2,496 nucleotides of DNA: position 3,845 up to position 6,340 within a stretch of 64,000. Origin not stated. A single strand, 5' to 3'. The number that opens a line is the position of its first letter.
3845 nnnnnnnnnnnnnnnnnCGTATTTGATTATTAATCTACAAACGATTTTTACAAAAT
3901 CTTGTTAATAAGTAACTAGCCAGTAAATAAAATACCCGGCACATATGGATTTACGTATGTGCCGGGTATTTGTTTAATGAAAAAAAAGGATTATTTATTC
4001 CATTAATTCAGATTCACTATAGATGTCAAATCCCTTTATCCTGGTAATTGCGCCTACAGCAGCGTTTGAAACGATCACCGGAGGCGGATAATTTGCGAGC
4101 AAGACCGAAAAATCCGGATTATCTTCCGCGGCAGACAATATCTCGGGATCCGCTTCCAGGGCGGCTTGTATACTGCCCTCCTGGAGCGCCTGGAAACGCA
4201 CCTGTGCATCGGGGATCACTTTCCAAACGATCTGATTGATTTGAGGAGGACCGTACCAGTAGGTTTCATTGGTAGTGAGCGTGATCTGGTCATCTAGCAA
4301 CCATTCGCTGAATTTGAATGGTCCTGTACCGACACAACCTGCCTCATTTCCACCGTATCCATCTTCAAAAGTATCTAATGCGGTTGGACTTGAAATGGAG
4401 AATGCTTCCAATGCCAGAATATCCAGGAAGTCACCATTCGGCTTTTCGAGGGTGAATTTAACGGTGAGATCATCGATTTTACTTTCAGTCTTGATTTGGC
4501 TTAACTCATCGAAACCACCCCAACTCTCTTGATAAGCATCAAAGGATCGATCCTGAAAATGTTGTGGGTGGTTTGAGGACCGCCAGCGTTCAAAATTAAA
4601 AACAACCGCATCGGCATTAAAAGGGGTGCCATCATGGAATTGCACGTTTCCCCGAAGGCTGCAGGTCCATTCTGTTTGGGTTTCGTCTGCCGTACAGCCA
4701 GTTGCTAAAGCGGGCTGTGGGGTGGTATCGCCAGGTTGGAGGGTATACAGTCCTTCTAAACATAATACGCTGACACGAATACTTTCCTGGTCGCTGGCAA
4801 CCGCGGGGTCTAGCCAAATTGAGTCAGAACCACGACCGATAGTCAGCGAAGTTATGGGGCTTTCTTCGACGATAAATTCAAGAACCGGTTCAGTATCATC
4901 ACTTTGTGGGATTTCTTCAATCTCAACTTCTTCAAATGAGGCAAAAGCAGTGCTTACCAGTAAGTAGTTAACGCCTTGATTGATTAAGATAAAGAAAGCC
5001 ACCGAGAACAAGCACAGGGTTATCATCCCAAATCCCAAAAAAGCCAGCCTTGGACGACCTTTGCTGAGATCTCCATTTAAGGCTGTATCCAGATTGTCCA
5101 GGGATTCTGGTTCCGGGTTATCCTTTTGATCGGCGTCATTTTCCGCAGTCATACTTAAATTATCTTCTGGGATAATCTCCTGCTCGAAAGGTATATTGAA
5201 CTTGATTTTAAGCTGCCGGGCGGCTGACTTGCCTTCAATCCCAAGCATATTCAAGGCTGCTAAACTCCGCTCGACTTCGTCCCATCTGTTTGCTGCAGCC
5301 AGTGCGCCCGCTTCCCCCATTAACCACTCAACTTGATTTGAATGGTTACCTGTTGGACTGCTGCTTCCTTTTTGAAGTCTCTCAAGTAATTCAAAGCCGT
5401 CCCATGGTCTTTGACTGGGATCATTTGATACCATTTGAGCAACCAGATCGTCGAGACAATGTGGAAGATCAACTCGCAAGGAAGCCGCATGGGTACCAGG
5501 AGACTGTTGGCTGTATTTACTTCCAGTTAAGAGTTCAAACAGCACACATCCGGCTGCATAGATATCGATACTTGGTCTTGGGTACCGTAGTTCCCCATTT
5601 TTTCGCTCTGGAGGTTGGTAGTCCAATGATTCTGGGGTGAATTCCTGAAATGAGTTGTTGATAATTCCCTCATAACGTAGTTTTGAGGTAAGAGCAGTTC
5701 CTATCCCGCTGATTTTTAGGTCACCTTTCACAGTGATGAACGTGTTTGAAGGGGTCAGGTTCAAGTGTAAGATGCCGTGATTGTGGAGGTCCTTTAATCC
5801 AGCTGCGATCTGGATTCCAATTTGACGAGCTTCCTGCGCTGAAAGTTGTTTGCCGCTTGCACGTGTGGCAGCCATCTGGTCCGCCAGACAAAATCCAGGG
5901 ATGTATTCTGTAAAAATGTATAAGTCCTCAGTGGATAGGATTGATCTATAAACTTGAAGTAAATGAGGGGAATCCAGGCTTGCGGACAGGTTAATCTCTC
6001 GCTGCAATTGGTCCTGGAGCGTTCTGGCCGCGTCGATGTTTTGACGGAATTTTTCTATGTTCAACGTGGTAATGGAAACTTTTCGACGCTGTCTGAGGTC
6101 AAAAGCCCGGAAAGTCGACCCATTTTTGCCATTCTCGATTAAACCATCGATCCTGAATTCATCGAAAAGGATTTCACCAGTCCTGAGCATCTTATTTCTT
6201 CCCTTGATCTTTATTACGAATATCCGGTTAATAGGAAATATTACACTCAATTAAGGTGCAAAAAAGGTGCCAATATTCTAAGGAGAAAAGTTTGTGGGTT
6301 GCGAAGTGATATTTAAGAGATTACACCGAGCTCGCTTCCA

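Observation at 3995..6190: Predicted pseudokinase with a half solute-binding-protein ectodomain next to a Dpp-like transporter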

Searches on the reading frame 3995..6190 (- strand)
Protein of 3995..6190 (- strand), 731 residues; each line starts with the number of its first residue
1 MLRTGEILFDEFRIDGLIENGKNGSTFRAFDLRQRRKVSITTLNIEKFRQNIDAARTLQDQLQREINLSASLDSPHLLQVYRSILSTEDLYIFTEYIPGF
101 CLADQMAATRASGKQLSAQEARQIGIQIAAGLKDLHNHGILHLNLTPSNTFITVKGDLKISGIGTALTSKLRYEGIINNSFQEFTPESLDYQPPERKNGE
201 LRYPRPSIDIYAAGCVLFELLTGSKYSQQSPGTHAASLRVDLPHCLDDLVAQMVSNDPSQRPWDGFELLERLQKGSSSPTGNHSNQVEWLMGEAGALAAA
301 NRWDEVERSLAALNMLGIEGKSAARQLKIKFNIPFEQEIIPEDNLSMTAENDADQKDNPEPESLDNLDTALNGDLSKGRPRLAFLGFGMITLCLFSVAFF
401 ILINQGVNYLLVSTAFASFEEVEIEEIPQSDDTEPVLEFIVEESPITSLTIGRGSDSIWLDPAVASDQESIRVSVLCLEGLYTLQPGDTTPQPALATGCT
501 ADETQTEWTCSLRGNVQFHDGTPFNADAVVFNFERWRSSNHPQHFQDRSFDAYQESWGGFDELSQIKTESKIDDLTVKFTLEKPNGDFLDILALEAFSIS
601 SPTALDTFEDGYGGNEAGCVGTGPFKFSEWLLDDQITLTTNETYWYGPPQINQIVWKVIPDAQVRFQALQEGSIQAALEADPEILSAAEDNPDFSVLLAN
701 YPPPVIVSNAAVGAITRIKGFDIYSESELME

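Call 3: search_protein_families(library=pfam, proteins=[window:3995-6190:-], max_evalue=0.01)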
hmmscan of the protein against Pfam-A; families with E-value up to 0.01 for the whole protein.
window:3995-6190:- (731 aa): 3 families
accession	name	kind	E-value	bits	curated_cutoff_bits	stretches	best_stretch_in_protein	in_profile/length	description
PF00496.27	SBP_bac_5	-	1.7e-45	156.2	32.4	1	490-701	1-196/368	Bacterial extracellular solute-binding proteins, family 5 Middle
PF00069.31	Pkinase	-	8.3e-27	94.7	31.7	1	17-259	6-249/263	Protein kinase domain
PF07714.23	PK_Tyr_Ser-Thr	-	5e-14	52.7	23.1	1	53-226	39-203/258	Protein tyrosine and serine/threonine kinase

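Call 5: find_homologous_proteins(query=window:3995-6190:-, max_evalue=0.00001)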
Query window:3995-6190:- (731 aa): 157 proteins with E <= 0.00001 among 8000 candidates; the best 120 are listed.
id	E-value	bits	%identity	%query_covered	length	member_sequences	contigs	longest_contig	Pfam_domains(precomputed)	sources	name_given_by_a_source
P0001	0.0e+0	1665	100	100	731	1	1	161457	PF07714.24,PF00069.32,PF00496.28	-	-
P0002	0.0e+0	1318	79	100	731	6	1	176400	PF07714.24,PF00069.32,PF00496.28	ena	-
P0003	4.5e-36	142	33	39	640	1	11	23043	PF07714.24,PF00069.32,PF03781.23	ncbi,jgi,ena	-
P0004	7.3e-32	129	31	36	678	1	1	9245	PF07714.24,PF00069.32,PF03781.23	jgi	jgi:formylglycine-generating enzyme required for sulfatase activity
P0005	1.1e-25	108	33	31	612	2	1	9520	PF07714.24,PF00069.32,PF03109.23,PF03781.23,PF14531.13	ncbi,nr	ncbi:MAG: bifunctional serine/threonine-protein kinase/formylglycine-generating enzyme family protei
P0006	1.2e-15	75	29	37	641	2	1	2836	PF07714.24,PF00069.32,PF03109.23,PF03793.25,PF01636.30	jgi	jgi:serine/threonine-protein kinase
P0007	2.4e-15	74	29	37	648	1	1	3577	PF07714.24,PF00069.32,PF03109.23,PF03793.25,PF01636.30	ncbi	-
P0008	2.0e-13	68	27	37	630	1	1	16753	PF06293.21,PF07714.24,PF00069.32,PF03109.23,PF03793.25,PF01636.30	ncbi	-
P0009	2.5e-13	67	30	34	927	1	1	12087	PF07714.24,PF00069.32,PF26549.1,PF03109.23,PF26550.2,PF07676.19,PF01636.30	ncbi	-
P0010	8.0e-13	66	29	36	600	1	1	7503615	PF07714.24,PF00069.32,PF03109.23,PF03793.25,PF01636.30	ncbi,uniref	ncbi:Stk1 family PASTA domain-containing Ser/Thr kinase [Krasilnikovia sp. M28-CT-15]|uniref:Stk1 fa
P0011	8.0e-13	66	29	36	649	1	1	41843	PF07714.24,PF00069.32,PF03109.23,PF03793.25,PF01636.30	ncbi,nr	ncbi:MAG: Stk1 family PASTA domain-containing Ser/Thr kinase [Actinomycetia bacterium]|nr:Stk1 famil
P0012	1.3e-12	65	29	35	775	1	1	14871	PF25168.2,PF24105.2,PF24805.2,PF25048.2,PF23342.2,PF24817.2,PF23798.2,PF23393.3,PF07714.24,PF00069.32,PF20426.5,PF25460.2,PF00400.39,PF01636.30,PF23414.2,PF25178.1,PF25174.2,PF24814.2,PF23381.2,PF25173.2,PF25171.2,PF12894.14,PF25175.2,PF24796.2,PF24780.2,PF23409.2,PF25172.2,PF24782.3,PF25391.2,PF086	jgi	jgi:WD40 repeat protein/tRNA A-37 threonylcarbamoyl transferase component Bud32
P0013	1.7e-12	65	29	36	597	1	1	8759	PF07714.24,PF00069.32,PF03109.23,PF03793.25,PF01636.30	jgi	jgi:beta-lactam-binding protein with PASTA domain/predicted Ser/Thr protein kinase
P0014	2.8e-12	64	27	36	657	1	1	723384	PF07714.24,PF00069.32,PF03109.23,PF03793.25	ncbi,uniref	ncbi:Stk1 family PASTA domain-containing Ser/Thr kinase [Streptomyces anandii]|uniref:Stk1 family PA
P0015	5.1e-12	63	29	37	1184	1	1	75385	PF07714.24,PF00069.32,PF13424.13,PF13401.13,PF07719.24,PF20720.4,PF13191.13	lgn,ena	-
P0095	6.1e-8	50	27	30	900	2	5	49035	PF07714.24,PF00069.32,PF03109.23,PF00496.28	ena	-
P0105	2.1e-7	48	28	32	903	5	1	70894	PF07714.24,PF00069.32,PF03109.23,PF01636.30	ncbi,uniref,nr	ncbi:bifunctional serine/threonine-protein kinase/ABC transporter substrate-binding protein [Polyang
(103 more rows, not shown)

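Call 8: find_encoding_contigs(protein=P0002, flank=10000, max_places=4)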
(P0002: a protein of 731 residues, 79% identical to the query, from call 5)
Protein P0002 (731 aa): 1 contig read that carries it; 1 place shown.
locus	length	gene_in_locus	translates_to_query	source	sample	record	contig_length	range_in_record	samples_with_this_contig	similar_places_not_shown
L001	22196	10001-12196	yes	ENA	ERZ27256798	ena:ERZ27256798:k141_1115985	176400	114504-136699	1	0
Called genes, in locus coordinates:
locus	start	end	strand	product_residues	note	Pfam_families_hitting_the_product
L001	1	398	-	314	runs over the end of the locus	PF01063:Aminotran_4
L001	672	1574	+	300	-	-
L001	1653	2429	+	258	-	PF12804:NTP_transf_3, PF02348:CTP_transf_3 (faint)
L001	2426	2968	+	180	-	PF01569:PAP2, PF14378:PAP2_3 (weak)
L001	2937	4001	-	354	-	PF10432:bact-PGI_C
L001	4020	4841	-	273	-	PF00590:TP_methylase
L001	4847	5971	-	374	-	PF16158:N_BRCA1_IG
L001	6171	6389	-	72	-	PF06107:DUF951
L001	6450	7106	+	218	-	PF02163:Peptidase_M50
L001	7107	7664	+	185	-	PF01966:HD (weak)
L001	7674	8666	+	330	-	PF03807:F420_oxidored (faint), PF02153:PDH_N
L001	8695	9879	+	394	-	PF00155:Aminotran_1_2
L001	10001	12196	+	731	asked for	PF00069:Pkinase, PF07714:PK_Tyr_Ser-Thr, PF00496:SBP_bac_5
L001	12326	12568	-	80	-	-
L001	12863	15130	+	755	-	PF02469:Fasciclin, PF00496:SBP_bac_5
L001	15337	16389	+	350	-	PF19300:BPD_transp_1_N, PF00528:BPD_transp_1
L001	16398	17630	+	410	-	PF12911:OppC_N, PF00528:BPD_transp_1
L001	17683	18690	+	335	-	PF00005:ABC_tran, PF13304:AAA_21 (faint), PF08352:oligo_HPY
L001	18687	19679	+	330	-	PF02463:SMC_N (weak), PF00005:ABC_tran, PF08352:oligo_HPY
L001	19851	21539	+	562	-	PF00496:SBP_bac_5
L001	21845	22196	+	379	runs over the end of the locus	PF01121:CoaE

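Call 19: search_protein_families(library=ncbifam, proteins=[window:3995-6190:-, L001:12863-15130:+, L001:19851-21539:+], max_evalue=0.01)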
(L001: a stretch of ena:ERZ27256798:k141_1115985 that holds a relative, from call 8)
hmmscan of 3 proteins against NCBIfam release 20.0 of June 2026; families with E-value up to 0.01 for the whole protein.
window:3995-6190:- (731 aa): 20 families
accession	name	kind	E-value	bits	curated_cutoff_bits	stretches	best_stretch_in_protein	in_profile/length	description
NF047741.1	antiphage_MADS6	equivalog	1.2e-25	90.1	460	1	10-285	189-470/612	methylation-associated defense system protein kinase MAD6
NF033483.0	PknB_PASTA_kin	equivalog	2.6e-25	89.5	450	1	5-283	2-276/563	Stk1 family PASTA domain-containing Ser/Thr kinase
NF011942.0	PRK15413.1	equivalog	1.8e-24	86.3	594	1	450-684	31-248/512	glutathione ABC transporter substrate-binding protein GsiB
TIGR02294.1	nickel_nikA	equivalog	1.2e-23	83.4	393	1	457-681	16-224/501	nickel ABC transporter substrate-binding protein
NF043070.1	DppA_dipep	equivalog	7.3e-22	77.6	1005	1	477-683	60-271/535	dipeptide ABC transporter periplasmic-binding protein DppA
NF047575.1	opine_bind_CntA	exception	2.2e-20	72.7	800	1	492-678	78-249/535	staphylopine-dependent metal ABC transporter substrate-binding lipoprotein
NF045468.1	Opp5A_nikA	equivalog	1.9e-18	66.2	600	1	460-695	31-234/488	nickel ABC transporter substrate-binding protein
NF052427.1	StpK7MSMEG_1200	equivalog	3.2e-18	65.5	900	1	9-228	6-211/601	serine/threonine protein kinase StpK7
TIGR04028.1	SBP_KPN_01854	hypoth_equivalog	1.2e-16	60.4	468.5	1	492-653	45-196/509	TIGR04028 family ABC transporter substrate-binding protein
NF011689.0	PRK15109.1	equivalog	2.6e-15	56.1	560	1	509-675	97-268/547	ABC transporter substrate-binding protein SapA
NF045467.1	Opp4A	equivalog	7e-15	54.3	650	1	460-694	49-280/556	oligopeptide ABC transporter substrate-binding protein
NF038150.1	lanthi_synth_IV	equivalog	1.5e-13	50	650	1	8-285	187-467/851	class IV lanthionine synthetase LanL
TIGR03903.1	TOMM_kin_cyc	equivalog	1.9e-12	45.9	705.75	1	49-225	12-187/1267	TOMM system kinase/cyclase fusion protein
NF011684.0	PRK15104.1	equivalog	9.9e-12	44.3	947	1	451-659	43-252/543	oligopeptide ABC transporter substrate-binding protein OppA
NF009651.0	PRK13184.1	equivalog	1.1e-10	40.1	839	1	12-224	4-228/932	serine/threonine-protein kinase PknD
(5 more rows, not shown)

L001:12863-15130:+ (755 aa): 11 families
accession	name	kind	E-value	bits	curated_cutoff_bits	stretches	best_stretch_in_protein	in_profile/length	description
NF043070.1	DppA_dipep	equivalog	1.5e-84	284.4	1005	1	214-753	26-534/535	dipeptide ABC transporter periplasmic-binding protein DppA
NF011942.0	PRK15413.1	equivalog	7.7e-51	173.3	594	1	225-556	36-349/512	glutathione ABC transporter substrate-binding protein GsiB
TIGR02294.1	nickel_nikA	equivalog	4.2e-47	160.8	393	1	229-727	18-475/501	nickel ABC transporter substrate-binding protein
NF011689.0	PRK15109.1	equivalog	5e-42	144.3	560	1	243-745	61-530/547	ABC transporter substrate-binding protein SapA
NF045467.1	Opp4A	equivalog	9.4e-40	136.4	650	1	230-739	49-542/556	oligopeptide ABC transporter substrate-binding protein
NF045468.1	Opp5A_nikA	equivalog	7.4e-38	130.3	600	1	259-741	55-475/488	nickel ABC transporter substrate-binding protein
NF047575.1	opine_bind_CntA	exception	4.1e-35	121.3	800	1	240-727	58-507/535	staphylopine-dependent metal ABC transporter substrate-binding lipoprotein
TIGR04028.1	SBP_KPN_01854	hypoth_equivalog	6.4e-33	114.1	468.5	1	261-556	44-337/509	TIGR04028 family ABC transporter substrate-binding protein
NF011684.0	PRK15104.1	equivalog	5.6e-27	94.6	947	1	218-551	40-380/543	oligopeptide ABC transporter substrate-binding protein OppA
NF007287.0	PRK09755.1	equivalog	5.3e-16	58.5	1098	1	219-535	35-351/535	ABC transporter substrate-binding protein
NF010149.0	PRK13626.1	equivalog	1.5e-06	27.1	476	1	336-531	217-393/552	HTH-type transcriptional regulator SgrR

L001:19851-21539:+ (562 aa): 12 families
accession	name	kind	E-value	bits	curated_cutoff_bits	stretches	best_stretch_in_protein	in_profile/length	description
TIGR02294.1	nickel_nikA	equivalog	3.6e-29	101.7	393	2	359-553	57-257/501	nickel ABC transporter substrate-binding protein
NF011684.0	PRK15104.1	equivalog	1.7e-27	96.4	947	3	65-273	313-519/543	oligopeptide ABC transporter substrate-binding protein OppA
NF045467.1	Opp4A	equivalog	1.5e-26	92.8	650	3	462-544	209-287/556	oligopeptide ABC transporter substrate-binding protein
NF007287.0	PRK09755.1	equivalog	2e-22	79.7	1098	2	66-289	307-527/535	ABC transporter substrate-binding protein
NF043070.1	DppA_dipep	equivalog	4.4e-22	78.3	1005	2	66-277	308-518/535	dipeptide ABC transporter periplasmic-binding protein DppA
NF045468.1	Opp5A_nikA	equivalog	1.6e-20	73.1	600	1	361-555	67-251/488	nickel ABC transporter substrate-binding protein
NF011942.0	PRK15413.1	equivalog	1.6e-19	70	594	2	62-288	280-506/512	glutathione ABC transporter substrate-binding protein GsiB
NF047575.1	opine_bind_CntA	exception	1.7e-18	66.5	800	1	359-518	86-247/535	staphylopine-dependent metal ABC transporter substrate-binding lipoprotein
TIGR04028.1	SBP_KPN_01854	hypoth_equivalog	7.7e-15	54.4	468.5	1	333-437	28-137/509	TIGR04028 family ABC transporter substrate-binding protein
NF011689.0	PRK15109.1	equivalog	3.5e-12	45.8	560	1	64-279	311-524/547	ABC transporter substrate-binding protein SapA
NF043077.1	MMSYN1_0169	equivalog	5e-11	41.8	650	2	149-206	669-730/896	oligopeptide ABC transporter substrate-binding protein OppA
NF010149.0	PRK13626.1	equivalog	0.0049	15.6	476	1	365-487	178-291/552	HTH-type transcriptional regulator SgrR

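Call 42: find_related_loci(query=A3, collection=genome_contigs, flank=10000)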
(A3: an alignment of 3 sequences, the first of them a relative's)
Query A3 (731 aa) in genome_contigs; peptide patterns used: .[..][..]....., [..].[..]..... (x = any residue, [..] = any of these).
88 stretches matched a pattern; 24 encode a relative of the query (tblastn E <= 1e-3); 24 distinct loci.
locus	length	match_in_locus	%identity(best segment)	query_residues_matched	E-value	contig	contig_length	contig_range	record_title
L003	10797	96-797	36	448-691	6e-38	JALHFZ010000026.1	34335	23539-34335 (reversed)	MAG: Synergistaceae bacterium isolate 3-JJ_aug_S1_079 scaffold_799, whole genome shotgun sequence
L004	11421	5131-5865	33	448-702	5e-35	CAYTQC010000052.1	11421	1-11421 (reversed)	MAG TPA_asm: uncultured Synergistaceae bacterium isolate SRP192927_co6_453 genome assembly, contig: NODE_14250_length_11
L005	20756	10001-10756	36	460-688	1e-26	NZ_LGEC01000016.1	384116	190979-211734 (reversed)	Nocardiopsis sp. NRRL B-16309 P441contig11.1, whole genome shotgun sequence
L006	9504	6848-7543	32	447-698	2e-25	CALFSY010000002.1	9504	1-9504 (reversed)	MAG TPA_asm: uncultured Jannaschia sp. isolate SRR6490003_bin.71_CONCOCT_v1.1_MAG genome assembly, contig: ERZ780648.562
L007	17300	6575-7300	32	447-708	1e-24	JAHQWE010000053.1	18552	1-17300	MAG: Acidiferrobacterales bacterium isolate MAG.122 Posi_122-P24221, whole genome shotgun sequence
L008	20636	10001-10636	32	445-676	2e-23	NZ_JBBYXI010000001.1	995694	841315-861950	Hohaiivirga grylli strain WL0021 NODE_1_length_995694_cov_63.841183, whole genome shotgun sequence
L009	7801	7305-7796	32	492-679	4e-21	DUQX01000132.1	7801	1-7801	MAG TPA_asm: Bacillota bacterium isolate AS08sgBPME_442 284991_AS08, whole genome shotgun sequence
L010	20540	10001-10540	33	488-679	1e-19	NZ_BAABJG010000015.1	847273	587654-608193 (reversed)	Paenibacillus vulneris strain JCM 18268 sequence15, whole genome shotgun sequence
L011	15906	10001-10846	27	448-717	1e-18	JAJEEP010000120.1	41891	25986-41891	MAG: Alphaproteobacteria bacterium isolate p16x34bins.43 k141_214347, whole genome shotgun sequence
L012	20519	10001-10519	33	493-672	6e-18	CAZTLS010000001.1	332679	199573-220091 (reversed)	MAG TPA_asm: uncultured Pleurocapsa sp. isolate SRP290908_co1_154 genome assembly, contig: NODE_8_length_332679_cov_10.7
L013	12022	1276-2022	26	460-706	3e-19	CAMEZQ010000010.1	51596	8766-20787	MAG: uncultured Clostridia bacterium isolate SRR11489792_bin.96_metaWRAP_v1.3_MAG genome assembly, contig: ERZ11466811.5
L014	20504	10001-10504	34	493-677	1e-15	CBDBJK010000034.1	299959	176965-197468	MAG: Dehalococcoidia bacterium isolate faae4e5b-80d9-4cfe-9cbd-97dc395bf251 genome assembly, contig: contig_34, whole ge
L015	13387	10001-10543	26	493-696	1e-12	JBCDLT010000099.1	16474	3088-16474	MAG: Pseudomonadota bacterium isolate P01_H01_bin.91 k141_2939174_length_16474_cov_19.9882, whole genome shotgun sequenc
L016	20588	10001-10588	29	493-702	2e-12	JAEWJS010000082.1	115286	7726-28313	MAG: Bacillota bacterium isolate OH_PBrB_157 k127_669363, whole genome shotgun sequence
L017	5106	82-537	31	511-685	8e-12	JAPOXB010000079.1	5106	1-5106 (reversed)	MAG: Chloroflexota bacterium isolate COS3_bin_15 NODE_2775_length_5106_cov_12.0917, whole genome shotgun sequence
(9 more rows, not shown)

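Call 43: search_protein_representatives(protein=window:3995-6190:-)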
Query: 731 residues. Proteins with E-value up to 0.001 (for the whole library): 302647; up to 1e-10: 22662; up to 1e-30: 228. The best 150 are listed.
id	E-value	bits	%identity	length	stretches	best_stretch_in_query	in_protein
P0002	0.0e+00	1317.8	79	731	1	1-731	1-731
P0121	3.9e-98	345.9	58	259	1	475-731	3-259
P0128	2.5e-75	270.5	50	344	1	426-696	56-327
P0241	5.6e-75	269.4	49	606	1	445-707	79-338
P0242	2.9e-72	260.4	51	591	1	448-691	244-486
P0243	4.5e-68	246.6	31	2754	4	504-695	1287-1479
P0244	3.0e-60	220.7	36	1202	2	446-696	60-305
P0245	1.5e-58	215.1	32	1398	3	442-696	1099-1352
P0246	1.2e-52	195.6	41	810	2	449-697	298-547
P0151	5.8e-51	190.0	53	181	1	477-639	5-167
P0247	7.5e-51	189.7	43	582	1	448-697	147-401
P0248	2.3e-49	184.7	44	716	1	449-704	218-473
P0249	2.4e-49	184.7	47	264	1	394-606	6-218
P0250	3.7e-49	184.0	42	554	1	443-698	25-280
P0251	1.2e-48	182.3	29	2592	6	18-272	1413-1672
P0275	3.9e-38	147.6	33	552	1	4-273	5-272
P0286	1.6e-37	145.6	40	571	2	449-560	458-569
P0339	1.8e-34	135.5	38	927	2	440-560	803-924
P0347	3.6e-34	134.5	39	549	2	575-698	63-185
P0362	1.4e-33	132.5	40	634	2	566-697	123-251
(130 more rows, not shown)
